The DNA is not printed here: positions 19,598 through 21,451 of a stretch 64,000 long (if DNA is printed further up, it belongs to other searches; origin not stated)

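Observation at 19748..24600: Monocistronic giant polytopic membrane protein with lectin-like C-terminus, paired with a GT-C-like glycosyltransferase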

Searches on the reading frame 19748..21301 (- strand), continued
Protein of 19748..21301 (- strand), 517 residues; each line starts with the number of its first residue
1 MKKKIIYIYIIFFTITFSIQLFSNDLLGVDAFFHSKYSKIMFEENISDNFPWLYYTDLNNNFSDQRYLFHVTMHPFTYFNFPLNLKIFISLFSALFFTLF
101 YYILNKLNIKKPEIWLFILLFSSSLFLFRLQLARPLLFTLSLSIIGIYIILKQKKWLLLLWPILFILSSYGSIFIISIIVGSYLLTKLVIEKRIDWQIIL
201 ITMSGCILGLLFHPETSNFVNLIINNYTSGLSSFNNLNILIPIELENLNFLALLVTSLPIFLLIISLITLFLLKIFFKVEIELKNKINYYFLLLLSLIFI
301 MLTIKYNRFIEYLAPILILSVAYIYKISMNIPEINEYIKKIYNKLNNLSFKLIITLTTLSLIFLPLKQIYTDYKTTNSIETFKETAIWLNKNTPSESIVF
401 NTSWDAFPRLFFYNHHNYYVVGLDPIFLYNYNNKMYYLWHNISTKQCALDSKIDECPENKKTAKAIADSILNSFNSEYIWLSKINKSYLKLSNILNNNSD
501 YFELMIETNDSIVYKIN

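Call 42: search_protein_families(library=pfam, alignment_id=A4, max_evalue=0.1)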
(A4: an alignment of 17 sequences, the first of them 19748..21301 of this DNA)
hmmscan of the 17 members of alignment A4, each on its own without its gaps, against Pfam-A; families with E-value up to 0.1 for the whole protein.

A. member 1, window:19748-21301:- (517 aa): 0 families

B. families by the number of members that match (of 17 scanned): 7 families
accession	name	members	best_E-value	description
PF08305.17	NPCBM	1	4.1e-34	NPCBM/NEW2 domain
PF12129.13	PHTF1-2_N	1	0.01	Homeodomain containing protein PHTF1/2, N-terminal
PF12963.12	DUF3852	1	0.016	Protein of unknown function (DUF3852)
PF11299.13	DUF3100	1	0.017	Protein of unknown function (DUF3100)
PF15817.10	TMEM40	1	0.018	Transmembrane protein 40 family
PF00003.28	7tm_3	1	0.044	7 transmembrane sweet-taste receptor of 3 GCPR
PF19613.4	DUF6118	1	0.097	Family of unknown function (DUF6118)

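Call 55: find_related_loci(query=A8, collection=genome_contigs, flank=8000)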
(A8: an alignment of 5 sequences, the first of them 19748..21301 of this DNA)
Query A8 (517 aa) in genome_contigs; peptide patterns used: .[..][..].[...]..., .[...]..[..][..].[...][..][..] (x = any residue, [..] = any of these).
335 stretches matched a pattern; 160 encode a relative of the query (tblastn E <= 1e-3); the best 80 are kept; 80 distinct loci.
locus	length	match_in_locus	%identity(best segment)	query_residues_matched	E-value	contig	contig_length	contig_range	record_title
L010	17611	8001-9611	33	1-516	2e-61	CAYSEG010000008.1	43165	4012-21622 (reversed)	MAG TPA_asm: uncultured Candidatus Saccharibacteria bacterium isolate binchicken_co256_109 genome assembly, contig: NODE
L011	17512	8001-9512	35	26-517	1e-59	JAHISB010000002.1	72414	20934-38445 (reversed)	MAG: Patescibacteria group bacterium isolate MM_PC_MetaG.mb.153 MM_PC_MetaG.mb.153_k141_57727, whole genome shotgun sequ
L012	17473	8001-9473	32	7-482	2e-59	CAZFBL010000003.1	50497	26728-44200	MAG TPA_asm: uncultured Candidatus Saccharibacteria bacterium isolate binchicken_co228_74 genome assembly, contig: NODE_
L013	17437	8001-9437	30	19-482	8e-56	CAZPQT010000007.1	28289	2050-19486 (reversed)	MAG TPA_asm: uncultured Candidatus Saccharibacteria bacterium isolate binchicken_co100_470 genome assembly, contig: NODE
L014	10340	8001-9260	28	30-450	2e-55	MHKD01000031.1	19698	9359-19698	MAG: Candidatus Kerfeldbacteria bacterium RIFCSPHIGHO2_12_FULL_48_17 rifcsphigho2_12_scaffold_4666, whole genome shotgun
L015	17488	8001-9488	28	8-515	3e-53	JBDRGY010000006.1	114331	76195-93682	MAG: Patescibacteria group bacterium isolate MEGAHIT-group-1.473 k141_3715170, whole genome shotgun sequence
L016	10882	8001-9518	31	19-504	8e-53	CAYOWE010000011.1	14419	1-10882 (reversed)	MAG TPA_asm: uncultured Candidatus Saccharibacteria bacterium isolate SRP178699_co1_625 genome assembly, contig: NODE_54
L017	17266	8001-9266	28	22-445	2e-49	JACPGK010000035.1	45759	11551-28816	MAG: Candidatus Kerfeldbacteria bacterium isolate NC_groundwater_385_Ag_B-0.1um_43_29 GD18-4_B1_scaffold_1638039, whole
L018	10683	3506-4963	29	30-517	4e-49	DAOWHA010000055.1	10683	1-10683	MAG TPA_asm: bacterium isolate CSMAG_2005 CSMAG_2005_k141_1805944_length_10683_cov_11.0000, whole genome shotgun sequenc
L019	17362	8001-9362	28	17-517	4e-49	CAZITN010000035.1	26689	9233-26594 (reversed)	MAG TPA_asm: uncultured Thermodesulfovibrio sp. isolate binchicken_co172_180 genome assembly, contig: NODE_1287_length_2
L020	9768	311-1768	30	30-517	5e-48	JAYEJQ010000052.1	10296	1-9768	MAG: Patescibacteria group bacterium isolate MAG159 MAG159_52, whole genome shotgun sequence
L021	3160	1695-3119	28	1-517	2e-47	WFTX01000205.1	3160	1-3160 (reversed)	MAG: Nitrospirae bacterium isolate S139_46 k151_44298, whole genome shotgun sequence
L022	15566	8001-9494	27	30-516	2e-46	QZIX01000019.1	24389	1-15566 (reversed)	MAG: Candidatus Parcubacteria bacterium isolate SURF_54 contig-100_3067_length_24389_read_count_170606, whole genome sho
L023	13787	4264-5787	26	2-517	5e-46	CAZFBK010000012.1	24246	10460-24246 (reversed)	MAG TPA_asm: uncultured Gammaproteobacteria bacterium isolate SRP286056_co1_112 genome assembly, contig: NODE_2375_lengt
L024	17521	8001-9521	30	30-517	5e-46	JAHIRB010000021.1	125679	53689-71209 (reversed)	MAG: Patescibacteria group bacterium isolate MM_PC_MetaG.mb.11 MM_PC_MetaG.mb.11_k141_861438, whole genome shotgun seque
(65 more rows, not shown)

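Call 59: search_protein_families(library=pfam, proteins=[L012:7293-9614:+, L010:9635-10564:+], max_evalue=0.001)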
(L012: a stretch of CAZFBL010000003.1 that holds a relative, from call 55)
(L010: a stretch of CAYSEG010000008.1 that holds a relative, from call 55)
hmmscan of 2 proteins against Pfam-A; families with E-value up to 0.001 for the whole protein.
L012:7293-9614:+ (773 aa): 2 families
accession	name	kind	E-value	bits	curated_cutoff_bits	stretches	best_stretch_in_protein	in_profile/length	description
PF00535.33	Glycos_transf_2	-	1.7e-25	90.4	23.3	1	8-163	1-167/168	Glycosyl transferase family 2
PF13641.12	Glyco_tranf_2_3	-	5.4e-05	23.7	27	1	7-115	3-125/230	Glycosyltransferase like family 2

L010:9635-10564:+ (309 aa): 3 families
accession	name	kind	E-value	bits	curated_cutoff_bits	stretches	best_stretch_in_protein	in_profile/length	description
PF00535.33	Glycos_transf_2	-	1.5e-35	123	23.3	1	8-167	1-164/168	Glycosyl transferase family 2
PF10111.15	Glyco_tranf_2_2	-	2.4e-07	31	27.3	1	8-111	1-104/276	Glycosyltransferase like family 2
PF13641.12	Glyco_tranf_2_3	-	1.8e-06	28.6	27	1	7-128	3-127/230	Glycosyltransferase like family 2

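Call 60: search_protein_families(library=phrogs, proteins=[window:19748-21301:-, L002:2754-3533:+, L002:3558-4337:+, L002:4334-5149:+, L002:5146-6240:+, L005:4602-5285:+, L005:5329-6255:+, L005:6278-7921:+, L002:7986-8633:-], max_evalue=0.01)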
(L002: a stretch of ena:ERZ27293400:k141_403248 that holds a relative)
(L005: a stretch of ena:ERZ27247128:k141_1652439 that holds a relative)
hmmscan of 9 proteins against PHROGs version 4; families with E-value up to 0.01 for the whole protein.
window:19748-21301:- (517 aa): 0 families

L002:2754-3533:+ (259 aa): 0 families

L002:3558-4337:+ (259 aa): 0 families

L002:4334-5149:+ (271 aa): 0 families

L002:5146-6240:+ (364 aa): 1 family
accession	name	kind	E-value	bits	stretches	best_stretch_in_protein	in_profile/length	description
phrog_36166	-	unknown function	0.0076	14.9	1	171-251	1094-1173/1207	-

L005:4602-5285:+ (227 aa): 0 families

L005:5329-6255:+ (308 aa): 0 families

L005:6278-7921:+ (547 aa): 0 families

L002:7986-8633:- (215 aa): 0 families

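Call 61: search_protein_families(library=padloc, proteins=[window:19748-21301:-, L002:2754-3533:+, L002:3558-4337:+, L002:4334-5149:+, L002:5146-6240:+, L005:4602-5285:+, L005:5329-6255:+, L005:6278-7921:+, L002:7986-8633:-], max_evalue=0.01)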
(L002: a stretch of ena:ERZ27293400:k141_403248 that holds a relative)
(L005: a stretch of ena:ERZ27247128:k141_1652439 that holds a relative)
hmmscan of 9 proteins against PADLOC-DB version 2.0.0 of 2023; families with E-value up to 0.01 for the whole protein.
window:19748-21301:- (517 aa): 0 families

L002:2754-3533:+ (259 aa): 0 families

L002:3558-4337:+ (259 aa): 0 families

L002:4334-5149:+ (271 aa): 0 families

L002:5146-6240:+ (364 aa): 0 families

L005:4602-5285:+ (227 aa): 0 families

L005:5329-6255:+ (308 aa): 0 families

L005:6278-7921:+ (547 aa): 0 families

L002:7986-8633:- (215 aa): 0 families

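Call 73: predict_structure(alignment_id=A4)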
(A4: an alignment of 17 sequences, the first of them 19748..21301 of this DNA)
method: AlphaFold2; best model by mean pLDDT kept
length: 517 residues; sequences in the alignment: 17
mean_pLDDT: 88.2   pTM: 0.87
mean pLDDT of the five models: 88.2, 87.9, 87.6, 87.3, 85.8
residues with pLDDT >= 90: 288; 70-90: 205; 50-70: 24; < 50: 0
segments of 3 or more residues with pLDDT < 50: none
pLDDT, mean of each block of 10 residues (from residue 1): 87 93 78 91 75 76 89 89 91 95 95 92 85 89 97 95 94 94 97 95 97 92 78 58 72 77 81 79 89 95 88 94 90 85 85 82 78 79 95 94 90 92 85 92 93 87 96 96 87 95 96 97
secondary structure, 60 per line:
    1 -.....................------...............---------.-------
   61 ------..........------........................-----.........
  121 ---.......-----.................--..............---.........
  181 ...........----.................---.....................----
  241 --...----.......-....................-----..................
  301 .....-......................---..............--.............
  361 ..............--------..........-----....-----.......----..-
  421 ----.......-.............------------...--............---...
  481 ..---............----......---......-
elements in order: H2-22 H29-43 H67-76 H83-106 H112-120 H124-130 H136-152 H155-168 H172-191 H196-212 H216-236 H250-256 H258-277 H283-305 H307-328 H332-345 H348-374 H383-392 E398-401 H407-413 H425-431 H433-445 H463-474 E478-482 H486-497 E502-507 E511-516
